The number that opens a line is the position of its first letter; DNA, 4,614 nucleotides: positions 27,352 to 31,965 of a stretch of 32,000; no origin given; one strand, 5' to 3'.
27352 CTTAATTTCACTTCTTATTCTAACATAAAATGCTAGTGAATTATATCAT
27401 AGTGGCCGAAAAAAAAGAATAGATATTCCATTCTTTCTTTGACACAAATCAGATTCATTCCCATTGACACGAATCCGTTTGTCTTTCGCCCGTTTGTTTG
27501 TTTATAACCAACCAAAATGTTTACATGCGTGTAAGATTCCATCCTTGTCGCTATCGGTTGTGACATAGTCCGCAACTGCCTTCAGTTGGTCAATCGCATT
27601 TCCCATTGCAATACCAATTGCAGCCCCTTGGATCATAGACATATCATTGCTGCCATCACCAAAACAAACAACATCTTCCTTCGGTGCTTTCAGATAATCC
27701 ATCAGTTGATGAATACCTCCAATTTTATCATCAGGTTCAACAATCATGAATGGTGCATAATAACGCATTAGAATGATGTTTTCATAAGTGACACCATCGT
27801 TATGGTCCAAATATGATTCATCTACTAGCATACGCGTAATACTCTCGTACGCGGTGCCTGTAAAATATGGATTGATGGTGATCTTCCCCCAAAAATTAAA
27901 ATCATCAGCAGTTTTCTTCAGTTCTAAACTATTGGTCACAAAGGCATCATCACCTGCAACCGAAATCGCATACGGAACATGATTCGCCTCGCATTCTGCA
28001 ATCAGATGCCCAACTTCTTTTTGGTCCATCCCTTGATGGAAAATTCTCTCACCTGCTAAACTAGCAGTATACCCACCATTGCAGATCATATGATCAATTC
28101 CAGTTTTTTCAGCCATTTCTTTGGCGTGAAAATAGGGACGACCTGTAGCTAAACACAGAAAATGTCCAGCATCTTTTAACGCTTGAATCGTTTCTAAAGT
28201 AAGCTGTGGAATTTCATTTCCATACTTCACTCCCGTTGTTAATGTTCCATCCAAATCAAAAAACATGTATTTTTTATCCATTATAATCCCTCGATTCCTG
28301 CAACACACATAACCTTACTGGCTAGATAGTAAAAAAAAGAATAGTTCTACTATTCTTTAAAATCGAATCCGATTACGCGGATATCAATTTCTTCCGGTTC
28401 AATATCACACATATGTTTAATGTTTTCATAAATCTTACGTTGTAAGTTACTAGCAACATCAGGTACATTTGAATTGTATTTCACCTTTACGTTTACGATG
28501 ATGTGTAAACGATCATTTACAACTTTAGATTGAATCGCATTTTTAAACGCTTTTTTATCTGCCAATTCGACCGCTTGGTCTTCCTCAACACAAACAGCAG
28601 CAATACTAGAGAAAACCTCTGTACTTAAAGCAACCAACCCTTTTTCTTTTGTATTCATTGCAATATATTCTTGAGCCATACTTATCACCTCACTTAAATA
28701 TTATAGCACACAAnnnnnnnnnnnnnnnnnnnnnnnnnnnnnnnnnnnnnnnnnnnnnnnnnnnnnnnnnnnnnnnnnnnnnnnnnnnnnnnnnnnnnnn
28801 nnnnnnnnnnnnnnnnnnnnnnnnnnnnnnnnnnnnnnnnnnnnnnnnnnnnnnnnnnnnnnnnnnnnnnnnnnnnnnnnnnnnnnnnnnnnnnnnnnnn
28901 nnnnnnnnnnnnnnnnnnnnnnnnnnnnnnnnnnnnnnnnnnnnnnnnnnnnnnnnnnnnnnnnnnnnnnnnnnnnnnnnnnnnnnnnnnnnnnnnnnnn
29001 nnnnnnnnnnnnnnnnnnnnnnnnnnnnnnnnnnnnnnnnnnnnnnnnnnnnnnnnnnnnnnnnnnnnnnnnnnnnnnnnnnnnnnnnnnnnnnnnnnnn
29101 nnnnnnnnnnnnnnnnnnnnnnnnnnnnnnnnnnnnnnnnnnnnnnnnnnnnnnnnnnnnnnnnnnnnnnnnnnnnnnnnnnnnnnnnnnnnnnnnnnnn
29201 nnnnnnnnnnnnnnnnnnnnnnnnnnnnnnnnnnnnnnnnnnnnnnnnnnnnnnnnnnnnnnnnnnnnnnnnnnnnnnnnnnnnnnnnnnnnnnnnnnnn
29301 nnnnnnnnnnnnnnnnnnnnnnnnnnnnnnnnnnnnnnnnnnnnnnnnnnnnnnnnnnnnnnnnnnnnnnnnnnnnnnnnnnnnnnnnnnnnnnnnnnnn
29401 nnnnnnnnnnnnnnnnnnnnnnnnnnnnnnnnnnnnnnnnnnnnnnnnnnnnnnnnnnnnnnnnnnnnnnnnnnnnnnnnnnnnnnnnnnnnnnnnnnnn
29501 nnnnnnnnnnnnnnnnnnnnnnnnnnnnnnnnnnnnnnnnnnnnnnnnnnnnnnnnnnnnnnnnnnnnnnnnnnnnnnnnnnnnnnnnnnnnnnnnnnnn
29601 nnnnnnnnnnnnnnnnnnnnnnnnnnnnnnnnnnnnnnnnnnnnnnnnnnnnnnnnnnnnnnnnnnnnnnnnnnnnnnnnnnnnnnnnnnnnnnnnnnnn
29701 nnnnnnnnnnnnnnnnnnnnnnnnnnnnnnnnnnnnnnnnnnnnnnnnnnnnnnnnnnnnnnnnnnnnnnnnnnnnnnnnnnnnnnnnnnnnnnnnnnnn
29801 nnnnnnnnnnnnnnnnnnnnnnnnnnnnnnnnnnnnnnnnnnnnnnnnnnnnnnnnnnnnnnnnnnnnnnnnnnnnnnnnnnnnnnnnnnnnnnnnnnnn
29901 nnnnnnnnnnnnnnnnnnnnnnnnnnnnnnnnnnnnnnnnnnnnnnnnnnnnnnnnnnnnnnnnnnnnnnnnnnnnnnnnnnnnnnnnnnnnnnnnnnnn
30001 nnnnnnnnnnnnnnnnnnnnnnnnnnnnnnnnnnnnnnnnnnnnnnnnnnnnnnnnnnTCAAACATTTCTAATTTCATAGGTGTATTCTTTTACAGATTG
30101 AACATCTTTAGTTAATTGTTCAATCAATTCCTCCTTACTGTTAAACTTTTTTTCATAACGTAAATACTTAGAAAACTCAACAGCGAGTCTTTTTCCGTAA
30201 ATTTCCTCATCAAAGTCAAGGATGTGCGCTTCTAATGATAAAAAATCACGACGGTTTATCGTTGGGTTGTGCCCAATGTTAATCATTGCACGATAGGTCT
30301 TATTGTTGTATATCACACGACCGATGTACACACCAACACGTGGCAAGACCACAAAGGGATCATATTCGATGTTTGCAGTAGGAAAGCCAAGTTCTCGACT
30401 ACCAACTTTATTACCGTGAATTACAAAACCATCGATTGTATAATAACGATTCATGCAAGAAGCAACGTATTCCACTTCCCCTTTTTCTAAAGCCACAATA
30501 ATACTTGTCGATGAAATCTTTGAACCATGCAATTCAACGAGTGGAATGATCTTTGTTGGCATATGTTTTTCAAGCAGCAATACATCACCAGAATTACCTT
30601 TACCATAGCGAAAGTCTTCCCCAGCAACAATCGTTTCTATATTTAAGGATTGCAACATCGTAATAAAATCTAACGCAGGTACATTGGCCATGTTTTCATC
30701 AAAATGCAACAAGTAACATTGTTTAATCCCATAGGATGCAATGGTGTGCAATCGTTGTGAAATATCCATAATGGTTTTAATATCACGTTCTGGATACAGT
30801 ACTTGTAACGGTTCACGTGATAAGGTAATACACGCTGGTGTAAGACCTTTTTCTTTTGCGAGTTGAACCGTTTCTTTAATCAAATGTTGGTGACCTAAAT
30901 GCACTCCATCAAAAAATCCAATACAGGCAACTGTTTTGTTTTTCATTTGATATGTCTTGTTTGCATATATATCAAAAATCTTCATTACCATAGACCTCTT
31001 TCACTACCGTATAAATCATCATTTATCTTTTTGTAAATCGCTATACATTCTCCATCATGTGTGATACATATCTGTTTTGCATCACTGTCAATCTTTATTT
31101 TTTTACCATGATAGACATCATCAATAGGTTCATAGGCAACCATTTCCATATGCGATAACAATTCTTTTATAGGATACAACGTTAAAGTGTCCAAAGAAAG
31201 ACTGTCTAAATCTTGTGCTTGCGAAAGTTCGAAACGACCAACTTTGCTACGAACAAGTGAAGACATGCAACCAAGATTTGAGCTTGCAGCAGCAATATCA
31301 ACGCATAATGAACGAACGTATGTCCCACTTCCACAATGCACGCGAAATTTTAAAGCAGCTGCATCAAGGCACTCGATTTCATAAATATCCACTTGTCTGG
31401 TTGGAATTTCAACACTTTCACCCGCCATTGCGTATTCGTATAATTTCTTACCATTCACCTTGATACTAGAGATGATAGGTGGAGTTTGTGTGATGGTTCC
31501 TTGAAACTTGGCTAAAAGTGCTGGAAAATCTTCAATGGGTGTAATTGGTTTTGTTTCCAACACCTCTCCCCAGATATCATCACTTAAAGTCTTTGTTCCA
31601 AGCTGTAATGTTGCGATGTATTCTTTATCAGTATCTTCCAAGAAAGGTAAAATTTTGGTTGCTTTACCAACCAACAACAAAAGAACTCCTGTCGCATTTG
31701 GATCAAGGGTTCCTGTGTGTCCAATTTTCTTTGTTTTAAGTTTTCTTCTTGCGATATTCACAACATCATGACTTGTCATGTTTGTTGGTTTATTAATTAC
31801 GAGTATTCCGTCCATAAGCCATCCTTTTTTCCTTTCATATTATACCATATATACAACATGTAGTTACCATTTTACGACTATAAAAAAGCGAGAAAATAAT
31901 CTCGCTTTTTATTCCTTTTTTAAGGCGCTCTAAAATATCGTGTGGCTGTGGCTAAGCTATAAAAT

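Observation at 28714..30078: RelA/SpoT-type (alarmone-synthetase fold) enzyme fused to a large unassigned C-terminal domain, inserted between ribF and asp23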

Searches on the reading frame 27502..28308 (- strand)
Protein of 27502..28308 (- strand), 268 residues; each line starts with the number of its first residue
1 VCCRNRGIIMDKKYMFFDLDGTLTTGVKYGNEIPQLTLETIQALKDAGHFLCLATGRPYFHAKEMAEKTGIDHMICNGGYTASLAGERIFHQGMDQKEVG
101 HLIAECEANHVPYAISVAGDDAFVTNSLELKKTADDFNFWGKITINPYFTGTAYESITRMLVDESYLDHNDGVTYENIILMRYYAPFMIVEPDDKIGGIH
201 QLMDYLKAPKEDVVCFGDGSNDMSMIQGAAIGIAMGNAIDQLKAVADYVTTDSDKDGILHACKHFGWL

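Call 3: search_protein_families(library=pfam, proteins=[window:27502-28308:-], max_evalue=1)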
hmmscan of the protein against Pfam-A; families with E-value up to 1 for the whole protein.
window:27502-28308:- (268 aa): 7 families
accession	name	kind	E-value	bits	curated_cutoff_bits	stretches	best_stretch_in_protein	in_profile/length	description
PF08282.18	Hydrolase_3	-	8.2e-45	154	20.9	1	16-261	2-254/255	haloacid dehalogenase-like hydrolase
PF00702.32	Hydrolase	-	9.6e-09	36.3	26.4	2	199-229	160-190/191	haloacid dehalogenase-like hydrolase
PF05116.19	S6PP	-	6.7e-08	32.9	20.3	1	195-265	166-245/247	Sucrose-6F-phosphate phosphohydrolase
PF12710.13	HAD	-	2.4e-06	28.6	27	1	38-92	91-153/189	haloacid dehalogenase-like hydrolase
PF13419.12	HAD_2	-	0.0032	18.1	23.8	0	198-231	140-173/178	Haloacid dehalogenase-like hydrolase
PF24694.1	LNS2_PITM1-3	-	0.093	13.2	27.7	1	16-65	2-54/124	PITM 1-3, LNS2 domain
PF01575.25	MaoC_dehydratas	-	0.11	12.5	27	1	63-125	40-97/123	MaoC like domain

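Call 4: search_protein_families(library=ncbifam, proteins=[window:27502-28308:-], max_evalue=1)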
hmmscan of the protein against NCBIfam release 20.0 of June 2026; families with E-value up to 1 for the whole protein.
window:27502-28308:- (268 aa): 48 families (the best 25 are shown)
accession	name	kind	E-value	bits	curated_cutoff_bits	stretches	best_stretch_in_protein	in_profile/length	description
TIGR00099.1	Cof-subfamily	subfamily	5.2e-41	140.9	137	2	14-137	1-122/256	Cof-type HAD-IIB family hydrolase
NF045966.1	YcsE_rel_Pase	equivalog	1.1e-23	84.1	220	2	193-264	190-261/265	YcsE-related riboflavin metabolism phosphatase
NF007806.0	PRK10513.1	equivalog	8.5e-21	74.5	273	2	194-265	196-267/270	sugar-phosphatase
NF002245.0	PRK01158.1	equivalog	1.5e-20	73.5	198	2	184-265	147-228/233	phosphoglycolate phosphatase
TIGR01487.1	Pglycolate_arch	equivalog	1.8e-19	70.4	122.75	2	177-261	129-214/215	phosphoglycolate phosphatase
TIGR01484.1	HAD-SF-IIB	subfamily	3.6e-18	66.4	41.8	1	15-235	2-221/221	HAD-IIB family hydrolase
NF007821.0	PRK10530.1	equivalog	2e-16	60.1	274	2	210-261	215-266/272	pyridoxal phosphatase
TIGR01482.1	SPP-subfamily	subfamily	4.1e-14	52.7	107.15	2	197-260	152-219/225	sucrose-phosphate phosphatase subfamily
NF011705.0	PRK15126.1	equivalog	5.5e-14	52.1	336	2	15-126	5-113/272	HMP-PP phosphatase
TIGR01525.1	ATPase-IB_hvy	subfamily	4.5e-11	42.3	346.25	2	190-262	434-503/560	heavy metal translocating P-type ATPase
NF008213.0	PRK10976.1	equivalog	9.9e-10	38.4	386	2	204-246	200-242/266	sugar/pyridoxal phosphate phosphatase YigL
TIGR00338.1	serB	equivalog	1.8e-09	37.5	144.15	1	190-254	148-211/219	phosphoserine phosphatase SerB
TIGR01494.1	ATPase_P-type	subfamily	6.7e-09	34.7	62.3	1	201-263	376-433/478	HAD-IC family P-type ATPase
TIGR01490.1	HAD-SF-IB-hyp1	subfamily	9.7e-09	35.7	98.3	1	37-77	92-132/202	HAD-IB family hydrolase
TIGR01488.1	HAD-SF-IB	subfamily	2.2e-08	34.3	45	2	37-77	78-118/177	HAD-IB family phosphatase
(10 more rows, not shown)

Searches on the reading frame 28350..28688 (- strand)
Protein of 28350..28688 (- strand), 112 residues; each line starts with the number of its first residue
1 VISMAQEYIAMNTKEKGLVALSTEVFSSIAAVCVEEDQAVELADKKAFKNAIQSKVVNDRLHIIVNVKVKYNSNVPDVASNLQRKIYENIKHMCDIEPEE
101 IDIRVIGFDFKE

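Call 3: search_protein_families(library=pfam, proteins=[window:28350-28688:-], max_evalue=1)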
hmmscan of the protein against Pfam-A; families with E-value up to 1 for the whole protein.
window:28350-28688:- (112 aa): 3 families
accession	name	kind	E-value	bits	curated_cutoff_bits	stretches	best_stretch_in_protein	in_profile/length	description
PF03780.18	Asp23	-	6.7e-10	39.8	28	1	37-107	35-106/108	Asp23 family, cell envelope-related function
PF07126.18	ZapC_C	-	0.0018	18.8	27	1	27-64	41-78/81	Cell-division protein ZapC, C-terminal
PF03776.19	MinE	-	0.0096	16.3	25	1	55-105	3-51/68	Septum formation topological specificity factor MinE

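Call 4: search_protein_families(library=ncbifam, proteins=[window:28350-28688:-], max_evalue=1)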
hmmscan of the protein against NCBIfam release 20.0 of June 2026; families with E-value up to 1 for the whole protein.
window:28350-28688:- (112 aa): 6 families
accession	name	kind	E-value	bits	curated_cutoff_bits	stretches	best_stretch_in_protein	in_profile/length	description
NF045836.1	MMB_0454_fam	equivalog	1.4e-05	25.4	40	1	8-104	1-95/97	MMB_0454 family protein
NF033218.1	anchor_AmaP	equivalog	4.3e-05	23.3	55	1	53-105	114-166/166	alkaline shock response membrane anchor protein AmaP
NF001422.0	PRK00296.1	equivalog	0.00084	19.2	58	1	53-105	14-65/87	cell division topological specificity factor MinE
NF010595.0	PRK13989.1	equivalog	0.004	17.2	108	1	54-104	15-65/85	cell division topological specificity factor MinE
TIGR01215.1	minE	equivalog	0.011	15.7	49.3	1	53-104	14-63/81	cell division topological specificity factor MinE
NF033616.1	CDF_MamB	equivalog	0.02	14.4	350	1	25-97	210-278/284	magnetosome biogenesis CDF transporter MamB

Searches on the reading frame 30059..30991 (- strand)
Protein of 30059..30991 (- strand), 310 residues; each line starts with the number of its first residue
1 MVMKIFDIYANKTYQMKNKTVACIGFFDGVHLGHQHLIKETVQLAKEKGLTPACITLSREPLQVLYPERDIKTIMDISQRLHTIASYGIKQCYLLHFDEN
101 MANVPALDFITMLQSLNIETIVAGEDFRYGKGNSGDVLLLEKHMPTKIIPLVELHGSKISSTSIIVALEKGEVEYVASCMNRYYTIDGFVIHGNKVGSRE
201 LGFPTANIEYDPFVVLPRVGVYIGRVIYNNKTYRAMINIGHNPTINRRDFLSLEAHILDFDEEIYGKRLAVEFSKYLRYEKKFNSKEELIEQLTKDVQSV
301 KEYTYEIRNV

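Call 3: search_protein_families(library=pfam, proteins=[window:30059-30991:-], max_evalue=1)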
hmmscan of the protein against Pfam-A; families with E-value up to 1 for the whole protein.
window:30059-30991:- (310 aa): 5 families
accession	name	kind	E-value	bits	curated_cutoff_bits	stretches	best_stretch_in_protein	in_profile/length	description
PF01687.23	Flavokinase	-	1.3e-41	142.1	19.6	1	181-303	2-123/124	Riboflavin kinase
PF06574.18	FAD_syn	-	2.3e-37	128.7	27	1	16-162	4-157/158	FAD synthetase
PF01467.32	CTP_transf_like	-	7.4e-07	29.9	21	1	23-165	2-131/133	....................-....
PF00969.24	MHC_II_beta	-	0.024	15.3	20.9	1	266-307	33-73/75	Class II histocompatibility antigen, beta domain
PF09765.14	FANCL_d1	-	0.19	12.2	23.8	0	221-310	20-86/89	FANCL UBC-like domain 1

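Call 4: search_protein_families(library=ncbifam, proteins=[window:30059-30991:-], max_evalue=1)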
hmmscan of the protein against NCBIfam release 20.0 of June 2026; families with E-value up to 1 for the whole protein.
window:30059-30991:- (310 aa): 12 families
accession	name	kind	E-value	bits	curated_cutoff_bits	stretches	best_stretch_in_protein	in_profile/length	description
NF004162.0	PRK05627.1-5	equivalog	1e-74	251.7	241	1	12-305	7-300/304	bifunctional riboflavin kinase/FAD synthetase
NF004160.0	PRK05627.1-3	equivalog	4.1e-73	245.9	295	1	12-304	9-319/325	bifunctional riboflavin kinase/FAD synthetase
TIGR00083.1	ribF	equivalog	2.4e-71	240.5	184.35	1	23-303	3-288/290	riboflavin biosynthesis protein RibF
NF004161.0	PRK05627.1-4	equivalog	2.6e-71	240.3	461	1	15-308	15-315/324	bifunctional riboflavin kinase/FAD synthetase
NF004159.0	PRK05627.1-2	equivalog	2e-61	207.9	306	1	3-305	2-308/326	bifunctional riboflavin kinase/FAD synthetase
NF004163.0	PRK05627.1-6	equivalog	1.6e-59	201.6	315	1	9-305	7-308/313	bifunctional riboflavin kinase/FAD synthetase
NF004158.0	PRK05627.1-1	equivalog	1.5e-57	195.3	396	1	3-303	1-303/304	bifunctional riboflavin kinase/FAD synthetase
NF005518.0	PRK07143.1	equivalog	4.7e-38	131.2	232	1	5-305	4-275/281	hypothetical protein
NF045965.1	RibF_rel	equivalog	3.5e-36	125.1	200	1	8-285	2-263/279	FAD synthase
TIGR00125.1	cyt_tran_rel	domain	6e-05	23.2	27.7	1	21-47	2-28/65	adenylyltransferase/cytidyltransferase family protein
NF001985.0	PRK00777.1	subfamily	0.0012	18.9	104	1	17-52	3-40/157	pantetheine-phosphate adenylyltransferase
NF007485.0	PRK10078.1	equivalog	0.025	14.3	153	1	47-103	109-165/186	ribose 1,5-bisphosphokinase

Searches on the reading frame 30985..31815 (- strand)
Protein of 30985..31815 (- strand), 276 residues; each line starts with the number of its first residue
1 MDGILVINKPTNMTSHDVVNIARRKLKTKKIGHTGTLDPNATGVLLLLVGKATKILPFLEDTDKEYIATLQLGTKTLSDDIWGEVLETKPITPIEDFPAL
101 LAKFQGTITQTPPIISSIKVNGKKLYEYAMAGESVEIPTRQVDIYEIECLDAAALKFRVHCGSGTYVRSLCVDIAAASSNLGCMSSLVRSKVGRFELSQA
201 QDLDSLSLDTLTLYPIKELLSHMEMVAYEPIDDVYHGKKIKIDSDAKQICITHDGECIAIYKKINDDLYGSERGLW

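Call 3: search_protein_families(library=pfam, proteins=[window:30985-31815:-], max_evalue=1)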
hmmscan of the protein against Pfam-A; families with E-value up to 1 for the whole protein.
window:30985-31815:- (276 aa): 4 families
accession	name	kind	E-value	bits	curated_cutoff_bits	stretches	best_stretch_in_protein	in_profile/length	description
PF01509.24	TruB_N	-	3.8e-50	170.6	27.3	1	23-167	1-149/149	TruB family pseudouridylate synthase (N terminal domain)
PF16198.10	TruB_C_2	-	0.00068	20.2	29.3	1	168-207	1-40/66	tRNA pseudouridylate synthase B C-terminal domain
PF00849.27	PseudoU_synth_2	-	0.015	15.9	26.8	1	4-71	2-83/152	RNA pseudouridylate synthase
PF22483.2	Mu-transpos_C_2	-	0.052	13.7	27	1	233-263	33-63/73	Mu transposase, C-terminal domain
